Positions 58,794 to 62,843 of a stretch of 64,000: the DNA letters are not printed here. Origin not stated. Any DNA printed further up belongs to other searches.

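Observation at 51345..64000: Compact type IV pilus-like locus coupled to giant LamG/glycine-rich surface proteins: a candidate host-attachment apparatus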

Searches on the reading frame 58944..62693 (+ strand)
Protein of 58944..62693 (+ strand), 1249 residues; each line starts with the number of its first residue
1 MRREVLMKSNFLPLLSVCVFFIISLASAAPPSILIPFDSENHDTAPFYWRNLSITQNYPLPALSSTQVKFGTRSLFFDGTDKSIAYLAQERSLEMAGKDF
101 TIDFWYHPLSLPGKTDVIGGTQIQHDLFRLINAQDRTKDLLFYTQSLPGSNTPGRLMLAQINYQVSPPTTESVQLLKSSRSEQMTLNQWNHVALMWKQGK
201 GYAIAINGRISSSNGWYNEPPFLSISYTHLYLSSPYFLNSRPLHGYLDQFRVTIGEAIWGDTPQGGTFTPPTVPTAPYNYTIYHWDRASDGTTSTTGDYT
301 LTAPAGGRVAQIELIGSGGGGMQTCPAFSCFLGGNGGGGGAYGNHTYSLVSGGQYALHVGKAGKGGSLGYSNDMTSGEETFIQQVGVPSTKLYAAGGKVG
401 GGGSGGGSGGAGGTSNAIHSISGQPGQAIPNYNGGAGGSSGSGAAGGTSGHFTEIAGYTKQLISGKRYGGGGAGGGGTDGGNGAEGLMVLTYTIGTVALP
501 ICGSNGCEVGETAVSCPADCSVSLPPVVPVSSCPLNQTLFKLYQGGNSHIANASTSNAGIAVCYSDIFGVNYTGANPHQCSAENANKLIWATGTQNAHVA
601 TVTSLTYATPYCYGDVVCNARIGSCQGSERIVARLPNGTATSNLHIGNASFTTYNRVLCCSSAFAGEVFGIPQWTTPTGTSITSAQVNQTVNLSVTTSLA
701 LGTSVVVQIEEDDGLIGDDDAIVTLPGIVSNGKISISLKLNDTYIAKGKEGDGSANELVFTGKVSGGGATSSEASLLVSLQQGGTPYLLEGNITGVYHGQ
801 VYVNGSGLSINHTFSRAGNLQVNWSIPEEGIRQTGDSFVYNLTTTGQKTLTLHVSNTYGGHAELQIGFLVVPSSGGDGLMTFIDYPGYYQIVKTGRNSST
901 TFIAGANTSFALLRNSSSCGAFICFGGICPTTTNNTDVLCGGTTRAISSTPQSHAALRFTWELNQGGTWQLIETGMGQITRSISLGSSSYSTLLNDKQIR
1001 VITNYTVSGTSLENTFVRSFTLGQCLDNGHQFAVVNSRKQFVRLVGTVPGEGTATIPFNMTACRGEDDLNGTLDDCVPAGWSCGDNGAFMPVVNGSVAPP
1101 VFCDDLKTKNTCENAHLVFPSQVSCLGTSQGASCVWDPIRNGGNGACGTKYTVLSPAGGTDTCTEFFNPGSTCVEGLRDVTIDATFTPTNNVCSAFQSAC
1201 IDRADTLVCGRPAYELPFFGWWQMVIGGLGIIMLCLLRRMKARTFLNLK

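Call 8: search_protein_families(library=pfam, max_evalue=0.1, proteins=[window:58944-62693:+])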
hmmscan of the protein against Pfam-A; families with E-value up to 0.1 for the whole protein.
window:58944-62693:+ (1249 aa): 2 families
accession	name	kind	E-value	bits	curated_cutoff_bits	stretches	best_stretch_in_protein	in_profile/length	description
PF21722.4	Gly_rich_2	-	7.1e-08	33.2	24.3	1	295-492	2-225/226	Glycine-rich domain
PF13385.13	Laminin_G_3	-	4.3e-07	30.6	27.6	1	93-252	12-140/151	Concanavalin A-like lectin/glucanases superfamily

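Call 9: search_protein_families(library=ncbifam, max_evalue=0.01, proteins=[window:58944-62693:+])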
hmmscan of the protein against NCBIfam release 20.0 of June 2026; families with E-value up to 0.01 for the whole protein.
window:58944-62693:+ (1249 aa): 0 families

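Call 12: find_encoding_contigs(protein=window:58944-62693:+, flank=10000, max_places=4)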
Protein window:58944-62693:+ (1249 aa): 2 contigs read that carry it; 1 place shown.
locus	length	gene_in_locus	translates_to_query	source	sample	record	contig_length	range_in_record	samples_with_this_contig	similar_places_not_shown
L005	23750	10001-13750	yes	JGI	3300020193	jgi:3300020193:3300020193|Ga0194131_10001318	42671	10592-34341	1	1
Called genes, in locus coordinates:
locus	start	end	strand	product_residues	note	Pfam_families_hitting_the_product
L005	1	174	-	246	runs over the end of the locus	PF00565:SNase, PF00932:LTD (weak)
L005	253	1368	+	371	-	PF01370:Epimerase (weak), PF03435:Sacchrp_dh_NADP, PF16653:Sacchrp_dh_C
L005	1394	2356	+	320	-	PF00890:FAD_binding_2 (faint), PF01134:GIDA (faint), PF01266:DAO (faint), PF07992:Pyr_redox_2, PF13738:Pyr_redox_3, PF00070:Pyr_redox (weak)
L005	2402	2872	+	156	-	-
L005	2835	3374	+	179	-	-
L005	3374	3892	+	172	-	-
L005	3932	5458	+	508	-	PF00437:T2SSE, PF27713:UCP018868 (weak)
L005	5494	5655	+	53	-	-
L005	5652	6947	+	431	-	PF00482:T2SSF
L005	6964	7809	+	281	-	PF00482:T2SSF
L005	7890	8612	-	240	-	PF07091:FmrO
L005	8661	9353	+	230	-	-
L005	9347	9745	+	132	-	-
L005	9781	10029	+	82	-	-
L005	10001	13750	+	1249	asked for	PF13385:Laminin_G_3 (weak), PF21722:Gly_rich_2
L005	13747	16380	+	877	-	PF00801:PKD (weak)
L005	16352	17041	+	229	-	PF03193:RsgA_GTPase (faint), PF01926:MMR_HSR1, PF02421:FeoB_N (weak), PF08477:Roc (faint), PF00009:GTP_EFTU (weak)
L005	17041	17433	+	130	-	PF09846:OapB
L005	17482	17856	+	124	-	PF09845:OapC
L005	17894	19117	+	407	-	PF01909:NTP_transf_2 (weak), PF09249:tRNA_NucTransf2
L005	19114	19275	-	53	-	-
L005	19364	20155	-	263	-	PF01978:TrmB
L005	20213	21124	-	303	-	PF06550:SPP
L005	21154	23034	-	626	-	PF17214:KH_TffA, PF23023:Anti-Pycsar_Apyc1 (weak), PF00753:Lactamase_B (weak), PF16661:Lactamase_B_6, PF12706:Lactamase_B_2, PF10996:Beta-Casp, PF07521:RMMBL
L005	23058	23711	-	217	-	PF00227:Proteasome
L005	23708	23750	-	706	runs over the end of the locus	PF13175:AAA_15, PF13476:AAA_23 (faint), PF13304:AAA_21 (faint), PF02463:SMC_N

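Call 33: search_solved_structures(query=window:58944-62693:+, max_evalue=1)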
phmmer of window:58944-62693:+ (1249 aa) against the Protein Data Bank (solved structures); distinct sequences matched with E-value up to 1: 2.
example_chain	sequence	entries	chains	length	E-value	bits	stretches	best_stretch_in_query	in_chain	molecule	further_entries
2q79_A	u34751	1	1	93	0.1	13.4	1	373-411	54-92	Regulatory protein E2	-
9hy4_A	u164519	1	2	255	0.83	10.4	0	378-432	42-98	H-2 class I histocompatibility antigen, D-B alpha chain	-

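Call 55: search_protein_families(library=phrogs, max_evalue=0.01, proteins=[window:58944-62693:+])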
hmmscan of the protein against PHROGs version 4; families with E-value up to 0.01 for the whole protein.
window:58944-62693:+ (1249 aa): 1 family
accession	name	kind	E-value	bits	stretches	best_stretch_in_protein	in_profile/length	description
phrog_863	-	tail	1.2e-09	38.7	1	148-491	323-602/690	tail fiber assembly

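Call 71: search_protein_families(library=pfam, max_evalue=1, proteins=[L005:20213-21124:-, L005:13747-16380:+, L005:16352-17041:+])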
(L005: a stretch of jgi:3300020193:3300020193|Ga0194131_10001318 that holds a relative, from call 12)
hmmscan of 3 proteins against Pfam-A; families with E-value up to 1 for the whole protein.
L005:20213-21124:- (303 aa): 3 families
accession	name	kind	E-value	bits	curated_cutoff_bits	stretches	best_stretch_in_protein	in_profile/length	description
PF06550.16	SPP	-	1.9e-14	54.3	23.9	1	58-303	26-279/283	Signal-peptide peptidase, presenilin aspartyl protease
PF10808.13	DUF2542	-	0.023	15.6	25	1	162-200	8-46/79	Protein of unknown function (DUF2542)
PF07051.17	OCIA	-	0.17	12.3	25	1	257-301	25-68/87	Ovarian carcinoma immunoreactive antigen (OCIA)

L005:13747-16380:+ (877 aa): 3 families
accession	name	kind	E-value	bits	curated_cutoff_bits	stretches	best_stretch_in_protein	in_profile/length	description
PF00801.26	PKD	-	3.5e-06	27.4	23.5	1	448-513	11-77/80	PKD domain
PF18911.6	PKD_4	-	3e-05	24.4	27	1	463-503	33-72/85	PKD domain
PF09878.14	DUF2105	-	0.41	10.8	32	1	762-784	153-175/200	Predicted membrane protein (DUF2105)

L005:16352-17041:+ (229 aa): 17 families
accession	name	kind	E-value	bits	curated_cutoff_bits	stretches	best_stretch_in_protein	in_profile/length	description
PF01926.29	MMR_HSR1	-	3.4e-16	59.8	21.9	1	41-184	1-113/113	50S ribosome-binding GTPase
PF00009.33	GTP_EFTU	-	2e-11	44.3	26.5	2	140-226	87-186/188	Elongation factor Tu GTP binding domain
PF02421.24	FeoB_N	-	4.5e-07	30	27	1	41-220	2-154/156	Ferrous iron transport protein B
PF03193.22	RsgA_GTPase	-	1.3e-06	28.8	30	2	44-107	111-169/174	RsgA GTPase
PF08477.19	Roc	-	1.7e-05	25.5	27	1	42-105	2-65/119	Ras of Complex, Roc, domain of DAPkinase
PF00025.27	Arf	-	6.7e-05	22.9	22.3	2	143-191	79-131/174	ADP-ribosylation factor family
PF16897.10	MMR_HSR1_Xtn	-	7.6e-05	23.1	35.2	1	176-223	56-101/106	C-terminal region of MMR_HSR1 domain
PF00071.28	Ras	-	0.00015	21.8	21.6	1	147-223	73-157/162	Ras family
PF00735.24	Septin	-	0.00067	19.4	26.2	1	46-114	11-80/280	Septin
PF00004.35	AAA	-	0.001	20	21.2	1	44-71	3-29/131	ATPase family associated with various cellular activities (AAA)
PF09439.16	SRPRB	-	0.0097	15.7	25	1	42-105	6-55/178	Signal recognition particle receptor beta subunit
PF00910.28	RNA_helicase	-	0.017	16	21.5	1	44-66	3-25/105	RNA helicase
PF01057.23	Parvo_NS1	-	0.022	14.2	20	1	42-61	116-135/271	Parvovirus non-structural protein NS1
PF00350.29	Dynamin_N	-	0.049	14.1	27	0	42-82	1-42/168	Dynamin family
PF01248.31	Ribosomal_L7Ae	-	0.087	13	22.1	1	126-190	10-73/95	Ribosomal protein L7Ae/L30e/S12e/Gadd45 family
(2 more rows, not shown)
